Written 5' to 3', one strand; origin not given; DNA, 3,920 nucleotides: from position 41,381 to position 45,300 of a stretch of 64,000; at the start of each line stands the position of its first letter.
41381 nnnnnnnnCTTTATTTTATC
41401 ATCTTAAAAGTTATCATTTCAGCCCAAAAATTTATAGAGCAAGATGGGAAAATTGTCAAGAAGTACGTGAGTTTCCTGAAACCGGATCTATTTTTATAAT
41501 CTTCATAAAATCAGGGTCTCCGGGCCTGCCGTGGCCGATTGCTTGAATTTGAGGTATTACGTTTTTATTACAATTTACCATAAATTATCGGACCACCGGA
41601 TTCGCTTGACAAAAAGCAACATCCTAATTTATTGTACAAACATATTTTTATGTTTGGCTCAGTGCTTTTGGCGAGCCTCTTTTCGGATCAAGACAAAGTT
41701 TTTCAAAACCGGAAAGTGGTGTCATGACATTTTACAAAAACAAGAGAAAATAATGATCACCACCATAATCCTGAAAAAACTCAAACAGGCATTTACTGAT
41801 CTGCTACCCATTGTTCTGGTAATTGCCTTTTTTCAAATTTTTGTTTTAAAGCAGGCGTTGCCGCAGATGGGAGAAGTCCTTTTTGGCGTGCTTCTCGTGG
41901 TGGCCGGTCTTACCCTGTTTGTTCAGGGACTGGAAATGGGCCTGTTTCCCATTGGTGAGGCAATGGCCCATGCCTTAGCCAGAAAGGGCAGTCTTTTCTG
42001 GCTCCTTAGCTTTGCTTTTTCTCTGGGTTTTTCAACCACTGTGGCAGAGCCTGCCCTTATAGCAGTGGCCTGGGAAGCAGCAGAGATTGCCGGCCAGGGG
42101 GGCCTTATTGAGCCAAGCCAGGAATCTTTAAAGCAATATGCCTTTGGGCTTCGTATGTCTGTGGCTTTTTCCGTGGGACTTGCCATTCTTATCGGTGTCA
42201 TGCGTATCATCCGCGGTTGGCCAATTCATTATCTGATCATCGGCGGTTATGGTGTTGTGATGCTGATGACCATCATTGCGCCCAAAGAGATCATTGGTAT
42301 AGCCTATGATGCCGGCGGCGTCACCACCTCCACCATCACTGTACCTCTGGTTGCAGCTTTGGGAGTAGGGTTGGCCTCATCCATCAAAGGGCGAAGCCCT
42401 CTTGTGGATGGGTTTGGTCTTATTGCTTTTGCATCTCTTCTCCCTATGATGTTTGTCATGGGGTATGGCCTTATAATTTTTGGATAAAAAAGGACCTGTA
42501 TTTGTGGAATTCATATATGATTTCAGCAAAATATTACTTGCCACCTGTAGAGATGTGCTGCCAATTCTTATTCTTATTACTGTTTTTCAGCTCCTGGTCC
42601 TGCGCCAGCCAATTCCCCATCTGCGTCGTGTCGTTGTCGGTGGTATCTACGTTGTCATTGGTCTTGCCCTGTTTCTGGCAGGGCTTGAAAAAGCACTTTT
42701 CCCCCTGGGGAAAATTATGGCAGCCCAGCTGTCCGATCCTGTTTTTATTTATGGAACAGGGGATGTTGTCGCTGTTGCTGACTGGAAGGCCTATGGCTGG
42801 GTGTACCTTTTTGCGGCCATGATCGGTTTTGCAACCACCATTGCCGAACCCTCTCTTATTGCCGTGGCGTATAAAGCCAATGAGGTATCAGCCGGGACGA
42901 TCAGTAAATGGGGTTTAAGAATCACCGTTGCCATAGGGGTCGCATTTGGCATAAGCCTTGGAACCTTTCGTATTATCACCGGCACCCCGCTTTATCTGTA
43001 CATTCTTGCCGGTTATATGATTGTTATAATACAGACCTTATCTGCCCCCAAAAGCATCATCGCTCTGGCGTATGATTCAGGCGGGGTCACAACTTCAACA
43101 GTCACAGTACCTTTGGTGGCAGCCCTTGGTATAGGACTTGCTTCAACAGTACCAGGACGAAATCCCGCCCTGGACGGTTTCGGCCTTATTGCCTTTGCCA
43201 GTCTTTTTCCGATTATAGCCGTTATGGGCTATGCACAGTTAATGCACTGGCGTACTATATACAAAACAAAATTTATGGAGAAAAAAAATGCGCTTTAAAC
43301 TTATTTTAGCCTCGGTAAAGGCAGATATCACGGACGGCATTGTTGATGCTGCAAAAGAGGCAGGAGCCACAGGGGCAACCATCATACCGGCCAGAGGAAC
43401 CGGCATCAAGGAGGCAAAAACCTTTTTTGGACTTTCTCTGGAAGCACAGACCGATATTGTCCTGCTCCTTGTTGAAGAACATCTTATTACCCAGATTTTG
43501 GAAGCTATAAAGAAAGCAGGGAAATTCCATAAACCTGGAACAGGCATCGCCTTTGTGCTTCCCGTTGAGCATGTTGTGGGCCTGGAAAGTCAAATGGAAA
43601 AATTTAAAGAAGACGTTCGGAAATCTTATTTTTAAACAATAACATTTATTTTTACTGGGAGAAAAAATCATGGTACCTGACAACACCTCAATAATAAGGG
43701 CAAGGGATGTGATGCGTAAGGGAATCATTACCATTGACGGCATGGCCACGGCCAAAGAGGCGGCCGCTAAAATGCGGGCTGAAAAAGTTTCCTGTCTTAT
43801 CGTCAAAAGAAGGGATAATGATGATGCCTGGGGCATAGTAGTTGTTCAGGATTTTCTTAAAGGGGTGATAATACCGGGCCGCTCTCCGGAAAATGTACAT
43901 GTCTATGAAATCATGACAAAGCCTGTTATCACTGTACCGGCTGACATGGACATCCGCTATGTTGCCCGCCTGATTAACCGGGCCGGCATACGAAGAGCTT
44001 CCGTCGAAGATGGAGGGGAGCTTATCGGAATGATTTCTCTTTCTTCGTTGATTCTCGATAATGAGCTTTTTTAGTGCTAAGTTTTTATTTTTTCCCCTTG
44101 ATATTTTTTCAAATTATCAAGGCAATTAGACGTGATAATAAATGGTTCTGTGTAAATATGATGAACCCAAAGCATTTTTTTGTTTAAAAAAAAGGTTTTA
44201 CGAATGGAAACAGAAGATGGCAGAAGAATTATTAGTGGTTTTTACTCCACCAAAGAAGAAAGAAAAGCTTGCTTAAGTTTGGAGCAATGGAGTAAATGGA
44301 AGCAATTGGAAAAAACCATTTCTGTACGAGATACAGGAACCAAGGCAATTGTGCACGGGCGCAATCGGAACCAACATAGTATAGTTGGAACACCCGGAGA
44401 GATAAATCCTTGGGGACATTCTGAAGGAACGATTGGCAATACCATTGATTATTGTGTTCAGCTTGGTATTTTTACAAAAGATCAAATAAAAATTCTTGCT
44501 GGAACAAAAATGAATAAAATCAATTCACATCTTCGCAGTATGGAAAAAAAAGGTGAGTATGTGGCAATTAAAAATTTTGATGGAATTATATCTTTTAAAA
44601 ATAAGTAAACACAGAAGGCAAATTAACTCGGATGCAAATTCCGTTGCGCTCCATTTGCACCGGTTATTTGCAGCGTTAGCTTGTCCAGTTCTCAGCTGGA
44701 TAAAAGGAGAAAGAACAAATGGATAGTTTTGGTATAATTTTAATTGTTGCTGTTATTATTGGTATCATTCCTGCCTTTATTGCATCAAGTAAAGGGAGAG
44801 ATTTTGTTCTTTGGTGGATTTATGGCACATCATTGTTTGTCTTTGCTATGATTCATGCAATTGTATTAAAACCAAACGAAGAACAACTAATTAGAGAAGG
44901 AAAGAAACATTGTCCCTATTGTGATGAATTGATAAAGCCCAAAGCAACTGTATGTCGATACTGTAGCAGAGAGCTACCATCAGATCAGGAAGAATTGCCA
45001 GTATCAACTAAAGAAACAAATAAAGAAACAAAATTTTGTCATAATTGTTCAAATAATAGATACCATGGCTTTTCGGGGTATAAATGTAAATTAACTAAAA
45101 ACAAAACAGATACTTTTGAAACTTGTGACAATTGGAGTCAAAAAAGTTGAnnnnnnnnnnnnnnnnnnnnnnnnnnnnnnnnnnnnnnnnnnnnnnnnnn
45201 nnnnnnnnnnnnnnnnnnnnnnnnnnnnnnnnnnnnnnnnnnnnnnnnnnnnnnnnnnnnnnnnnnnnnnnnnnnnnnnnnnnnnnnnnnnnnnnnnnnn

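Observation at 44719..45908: Two-gene cassette (TM zinc-ribbon protein + DUF2971-like protein): candidate anti-phage system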

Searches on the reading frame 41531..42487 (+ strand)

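Call 5: search_protein_families(library=pfam, proteins=[window:41531-42487:+], max_evalue=0.1)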
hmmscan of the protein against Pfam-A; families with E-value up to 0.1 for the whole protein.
window:41531-42487:+ (318 aa): 1 family
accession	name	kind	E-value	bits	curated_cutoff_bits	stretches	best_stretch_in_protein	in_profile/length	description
PF07556.16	DUF1538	-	1.4e-66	224.3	22.6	1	94-315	1-211/211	Protein of unknown function (DUF1538)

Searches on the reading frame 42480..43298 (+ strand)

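Call 5: search_protein_families(library=pfam, proteins=[window:42480-43298:+], max_evalue=0.1)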
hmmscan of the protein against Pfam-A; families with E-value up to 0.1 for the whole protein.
window:42480-43298:+ (272 aa): 1 family
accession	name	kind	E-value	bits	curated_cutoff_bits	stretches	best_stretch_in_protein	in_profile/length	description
PF07556.16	DUF1538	-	7.8e-67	225.1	22.6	1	29-253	1-210/211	Protein of unknown function (DUF1538)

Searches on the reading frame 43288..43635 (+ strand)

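Call 5: search_protein_families(library=pfam, proteins=[window:43288-43635:+], max_evalue=0.1)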
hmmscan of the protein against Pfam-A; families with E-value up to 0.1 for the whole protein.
window:43288-43635:+ (115 aa): 1 family
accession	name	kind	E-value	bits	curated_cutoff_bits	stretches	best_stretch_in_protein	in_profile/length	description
PF00543.27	P-II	-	6.8e-11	42.8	25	1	4-98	2-97/102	Nitrogen regulatory protein P-II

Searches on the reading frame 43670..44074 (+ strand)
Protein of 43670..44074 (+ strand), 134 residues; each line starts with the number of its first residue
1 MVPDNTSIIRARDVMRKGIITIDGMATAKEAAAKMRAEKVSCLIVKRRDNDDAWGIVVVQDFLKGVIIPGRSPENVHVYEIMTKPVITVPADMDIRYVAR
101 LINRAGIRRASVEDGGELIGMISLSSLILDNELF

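Call 5: search_protein_families(library=pfam, proteins=[window:43670-44074:+], max_evalue=0.1)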
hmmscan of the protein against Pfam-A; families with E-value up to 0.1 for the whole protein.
window:43670-44074:+ (134 aa): 2 families
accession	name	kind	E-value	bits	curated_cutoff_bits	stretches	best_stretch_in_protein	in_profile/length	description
PF00571.33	CBS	-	2.5e-21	76.2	24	2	78-128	1-52/57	CBS domain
PF05804.18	KAP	-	0.074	11.7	25.6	1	14-92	265-343/708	Kinesin-associated protein (KAP)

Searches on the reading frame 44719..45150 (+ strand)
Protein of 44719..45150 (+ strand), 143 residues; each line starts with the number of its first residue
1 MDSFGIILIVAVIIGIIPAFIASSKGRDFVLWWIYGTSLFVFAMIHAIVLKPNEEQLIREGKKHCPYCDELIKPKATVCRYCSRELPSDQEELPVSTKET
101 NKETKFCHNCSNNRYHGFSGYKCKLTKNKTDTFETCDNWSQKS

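Call 5: search_protein_families(library=pfam, proteins=[window:44719-45150:+], max_evalue=0.1)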
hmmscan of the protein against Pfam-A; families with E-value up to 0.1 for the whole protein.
window:44719-45150:+ (143 aa): 7 families
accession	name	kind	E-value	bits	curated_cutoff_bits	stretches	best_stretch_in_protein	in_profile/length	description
PF13248.11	Zn_ribbon_3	-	0.00029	20.6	27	1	62-82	2-22/26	zinc-ribbon domain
PF12773.13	DZR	-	0.0017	18.9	27.3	1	62-82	24-44/45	Double zinc ribbon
PF24460.1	DUF7575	-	0.0018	18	28.5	0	61-87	2-28/28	Domain of unknown function (DUF7575)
PF13240.11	Zn_Ribbon_1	-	0.0019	18.4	25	1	64-85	1-22/23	zinc-ribbon domain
PF18912.6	DZR_2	-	0.0058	16.9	27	1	64-110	9-55/56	Double zinc ribbon domain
PF10571.15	UPF0547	-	0.045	14.3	29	1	63-82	1-20/26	Uncharacterised protein family UPF0547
PF03660.19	PHF5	-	0.056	14.1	26.7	1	60-114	25-79/104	PHF5-like protein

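Call 6: search_protein_families(library=padloc, proteins=[window:44719-45150:+], max_evalue=1)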
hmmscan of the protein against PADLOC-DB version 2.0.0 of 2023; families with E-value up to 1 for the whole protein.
window:44719-45150:+ (143 aa): 2 families
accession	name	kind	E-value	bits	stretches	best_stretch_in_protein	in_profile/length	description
PDLC03672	HEase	-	0.018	12.8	1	50-84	103-137/199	homing endonuclease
PDLC03862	LmuB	-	0.11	8.9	1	59-105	327-370/643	-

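Call 10: find_homologous_proteins(query=window:44719-45150:+)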
Query window:44719-45150:+ (143 aa): 6 proteins with E <= 0.001 among 10 candidates.
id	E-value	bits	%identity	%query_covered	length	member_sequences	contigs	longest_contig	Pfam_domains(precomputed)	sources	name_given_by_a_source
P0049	9.8e-83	293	90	100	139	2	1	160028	-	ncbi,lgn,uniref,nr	ncbi:hypothetical protein LZ24_01138 [Desulfobotulus alkaliphilus]|uniref:Double zinc ribbon protein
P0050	9.7e-76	270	82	99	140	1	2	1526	-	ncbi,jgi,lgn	-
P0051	8.8e-75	267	83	100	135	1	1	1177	-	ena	-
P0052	8.0e-25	105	60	55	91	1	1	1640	-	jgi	jgi:hypothetical protein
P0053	7.1e-22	95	52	70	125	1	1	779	-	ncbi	-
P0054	1.9e-17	81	41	79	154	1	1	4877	-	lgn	-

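Call 11: find_encoding_contigs(protein=P0049, flank=6000, max_places=3)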
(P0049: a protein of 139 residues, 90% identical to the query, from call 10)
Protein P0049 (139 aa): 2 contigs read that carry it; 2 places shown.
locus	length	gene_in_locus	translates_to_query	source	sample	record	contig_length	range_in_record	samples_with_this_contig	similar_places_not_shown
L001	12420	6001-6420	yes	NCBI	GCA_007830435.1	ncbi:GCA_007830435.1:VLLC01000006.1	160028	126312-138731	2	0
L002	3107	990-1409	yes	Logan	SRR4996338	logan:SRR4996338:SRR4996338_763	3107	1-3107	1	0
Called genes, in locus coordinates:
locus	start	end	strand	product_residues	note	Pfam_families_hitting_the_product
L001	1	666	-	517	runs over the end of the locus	PF01039:Carboxyl_trans, PF03255:ACCA (weak)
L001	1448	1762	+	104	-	-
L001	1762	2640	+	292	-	PF00005:ABC_tran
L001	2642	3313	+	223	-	-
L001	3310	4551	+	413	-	PF16149:DUF4857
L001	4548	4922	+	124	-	-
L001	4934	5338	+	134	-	-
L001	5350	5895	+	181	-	-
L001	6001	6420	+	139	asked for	-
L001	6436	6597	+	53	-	PF02604:PhdYeFM_antitox (weak)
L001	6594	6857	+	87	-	PF05016:ParE_toxin (weak), PF06769:YoeB_toxin (weak)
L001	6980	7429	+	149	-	PF01641:SelR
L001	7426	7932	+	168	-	PF01625:PMSR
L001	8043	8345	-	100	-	PF01527:HTH_Tnp_1, PF13384:HTH_23, PF06056:Terminase_5 (faint), PF13518:HTH_28, PF13551:HTH_29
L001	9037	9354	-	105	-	PF07883:Cupin_2, PF05899:Cupin_3 (weak)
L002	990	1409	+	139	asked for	-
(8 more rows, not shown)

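Call 12: find_encoding_contigs(protein=P0054, flank=5000, max_places=3)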
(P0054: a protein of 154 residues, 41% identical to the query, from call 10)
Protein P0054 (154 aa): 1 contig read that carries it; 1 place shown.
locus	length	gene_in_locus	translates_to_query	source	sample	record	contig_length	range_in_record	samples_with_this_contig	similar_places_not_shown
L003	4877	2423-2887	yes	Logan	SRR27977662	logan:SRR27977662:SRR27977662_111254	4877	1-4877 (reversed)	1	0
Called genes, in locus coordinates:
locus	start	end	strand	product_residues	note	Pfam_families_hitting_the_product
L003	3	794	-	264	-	?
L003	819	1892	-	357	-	PF14020:DUF4236, PF12895:ANAPC3 (faint), PF14559:TPR_19 (faint), PF21545:T7SS_EccA1_N (weak)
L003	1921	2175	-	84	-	PF05901:Excalibur (weak)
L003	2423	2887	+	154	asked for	-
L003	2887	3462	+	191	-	-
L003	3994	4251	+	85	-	-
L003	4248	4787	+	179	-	-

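Call 13: find_encoding_contigs(protein=P0050, flank=5000, max_places=3)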
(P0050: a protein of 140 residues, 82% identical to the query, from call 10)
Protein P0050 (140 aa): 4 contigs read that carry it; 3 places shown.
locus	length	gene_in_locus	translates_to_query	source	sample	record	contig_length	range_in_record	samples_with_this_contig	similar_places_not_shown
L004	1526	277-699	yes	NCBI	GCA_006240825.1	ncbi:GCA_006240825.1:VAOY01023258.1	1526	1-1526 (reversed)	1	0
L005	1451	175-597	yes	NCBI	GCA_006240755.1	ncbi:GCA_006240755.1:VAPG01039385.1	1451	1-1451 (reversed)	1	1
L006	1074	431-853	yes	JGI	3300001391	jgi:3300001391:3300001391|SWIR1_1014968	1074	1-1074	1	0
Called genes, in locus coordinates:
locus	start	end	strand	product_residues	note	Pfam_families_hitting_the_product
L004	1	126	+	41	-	?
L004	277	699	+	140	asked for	-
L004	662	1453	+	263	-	-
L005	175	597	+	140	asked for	-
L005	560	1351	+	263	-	-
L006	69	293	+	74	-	-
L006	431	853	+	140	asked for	-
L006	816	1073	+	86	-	?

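Call 52: find_related_loci(query=A2, collection=metagenome_contigs, flank=3000)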
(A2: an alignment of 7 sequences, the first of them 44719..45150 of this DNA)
Query A2 (143 aa) in metagenome_contigs; peptide patterns used: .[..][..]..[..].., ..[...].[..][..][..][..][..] (x = any residue, [..] = any of these).
598 stretches matched a pattern (row limit reached: there are more); 466 encode a relative of the query (tblastn E <= 1e-3); the best 80 are kept; 80 distinct loci.
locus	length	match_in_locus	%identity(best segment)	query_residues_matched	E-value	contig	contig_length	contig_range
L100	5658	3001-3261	57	7-89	2e-32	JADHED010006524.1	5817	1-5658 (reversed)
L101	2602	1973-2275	51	7-98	6e-32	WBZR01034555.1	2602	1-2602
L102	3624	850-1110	56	7-89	6e-32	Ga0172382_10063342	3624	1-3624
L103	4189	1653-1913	56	7-89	6e-32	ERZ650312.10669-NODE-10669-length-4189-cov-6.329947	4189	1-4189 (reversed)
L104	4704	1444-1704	56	7-89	6e-32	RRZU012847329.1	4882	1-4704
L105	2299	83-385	50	7-98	5e-32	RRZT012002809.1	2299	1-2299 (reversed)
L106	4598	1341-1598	56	7-88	1e-31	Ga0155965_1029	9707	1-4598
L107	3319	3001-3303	51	7-98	9e-32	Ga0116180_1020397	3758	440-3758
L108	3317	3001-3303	51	7-98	9e-32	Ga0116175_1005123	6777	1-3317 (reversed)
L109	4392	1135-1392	56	7-88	1e-31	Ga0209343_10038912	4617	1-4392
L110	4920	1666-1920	55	7-87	3e-31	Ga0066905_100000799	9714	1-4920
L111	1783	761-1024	58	7-90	7e-31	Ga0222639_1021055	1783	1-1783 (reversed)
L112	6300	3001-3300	50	2-97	9e-31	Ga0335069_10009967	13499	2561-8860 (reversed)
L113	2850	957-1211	53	7-87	8e-31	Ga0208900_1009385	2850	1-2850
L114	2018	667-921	56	8-88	5e-31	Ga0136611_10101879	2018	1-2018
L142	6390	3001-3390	42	7-130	7e-27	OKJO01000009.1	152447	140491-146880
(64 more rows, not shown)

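Call 62: search_protein_families(library=ncbifam, proteins=[window:44719-45150:+, L003:2887-3462:+], max_evalue=0.01)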
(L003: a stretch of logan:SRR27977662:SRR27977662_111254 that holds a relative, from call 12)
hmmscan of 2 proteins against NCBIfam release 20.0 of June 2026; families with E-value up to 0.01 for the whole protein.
window:44719-45150:+ (143 aa): 0 families

L003:2887-3462:+ (191 aa): 1 family
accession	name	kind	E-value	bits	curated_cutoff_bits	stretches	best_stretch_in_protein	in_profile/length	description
NF038083.1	CU044_5270_fam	subfamily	7e-07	29.3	100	1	4-59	19-79/284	CU044_5270 family protein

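Call 63: search_protein_families(library=pfam, proteins=[L003:2887-3462:+, L100:2658-2975:+, L100:2953-3267:+, L142:2662-2940:+, L106:2314-3273:+, L106:1674-2087:+], max_evalue=0.01)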
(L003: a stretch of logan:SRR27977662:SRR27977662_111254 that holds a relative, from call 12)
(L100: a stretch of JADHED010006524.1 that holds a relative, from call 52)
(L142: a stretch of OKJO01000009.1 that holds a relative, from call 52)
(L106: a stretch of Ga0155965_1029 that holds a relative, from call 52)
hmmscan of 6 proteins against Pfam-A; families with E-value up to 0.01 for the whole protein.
L003:2887-3462:+ (191 aa): 0 families

L100:2658-2975:+ (105 aa): 0 families

L100:2953-3267:+ (104 aa): 4 families
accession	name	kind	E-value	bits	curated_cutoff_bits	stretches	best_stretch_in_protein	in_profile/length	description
PF13248.11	Zn_ribbon_3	-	1.7e-06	27.7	27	1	76-96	2-22/26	zinc-ribbon domain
PF10571.15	UPF0547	-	4.1e-05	24.1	29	1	77-96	1-20/26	Uncharacterised protein family UPF0547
PF12773.13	DZR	-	0.0002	21.9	27.3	1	76-96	24-44/45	Double zinc ribbon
PF13240.11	Zn_Ribbon_1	-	0.00026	21.1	25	1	78-97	1-20/23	zinc-ribbon domain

L142:2662-2940:+ (92 aa): 1 family
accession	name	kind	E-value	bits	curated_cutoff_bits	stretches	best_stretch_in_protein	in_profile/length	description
PF06223.18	Phage_tail_T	-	3.3e-20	72.7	25.9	1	19-90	1-72/73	Minor tail protein T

L106:2314-3273:+ (319 aa): 1 family
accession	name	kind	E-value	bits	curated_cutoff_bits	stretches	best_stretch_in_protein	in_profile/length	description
PF11185.13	DUF2971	-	6.7e-09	37.4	22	1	96-182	1-89/89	Protein of unknown function (DUF2971)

L106:1674-2087:+ (137 aa): 2 families
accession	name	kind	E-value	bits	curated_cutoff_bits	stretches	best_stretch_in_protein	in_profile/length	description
PF12918.12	TcdB_N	-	0.0013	19.4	27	0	71-96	37-65/66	TcdB toxin N-terminal helical domain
PF05030.17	SSXT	-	0.0031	17.5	26.2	0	77-97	26-46/62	SSXT protein (N-terminal region)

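Call 87: predict_structure(alignment_id=A2)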
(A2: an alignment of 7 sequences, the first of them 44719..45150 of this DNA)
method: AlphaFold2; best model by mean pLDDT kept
length: 143 residues; sequences in the alignment: 7
mean_pLDDT: 57.3   pTM: 0.25
mean pLDDT of the five models: 57.3, 57.1, 54.9, 53.6, 49.7
residues with pLDDT >= 90: 0; 70-90: 39; 50-70: 48; < 50: 56
segments of 3 or more residues with pLDDT < 50: 90-135, 137-143
pLDDT, mean of each block of 10 residues (from residue 1): 68 65 66 78 74 51 65 70 64 34 37 42 44 46 43
secondary structure, 60 per line:
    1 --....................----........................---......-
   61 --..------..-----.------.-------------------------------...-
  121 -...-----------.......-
elements in order: H3-22 H27-50 H54-59 E117-119 E122-124 H136-142

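Call 92: find_encoding_contigs(protein=P0051, flank=3000, max_places=3)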
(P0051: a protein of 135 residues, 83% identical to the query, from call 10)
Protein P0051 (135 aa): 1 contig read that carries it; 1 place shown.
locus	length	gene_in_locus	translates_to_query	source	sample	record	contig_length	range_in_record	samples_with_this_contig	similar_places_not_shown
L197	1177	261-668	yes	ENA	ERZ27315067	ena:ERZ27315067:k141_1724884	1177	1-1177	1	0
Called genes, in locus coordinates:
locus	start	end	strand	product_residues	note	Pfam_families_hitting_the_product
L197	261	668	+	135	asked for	-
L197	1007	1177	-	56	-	?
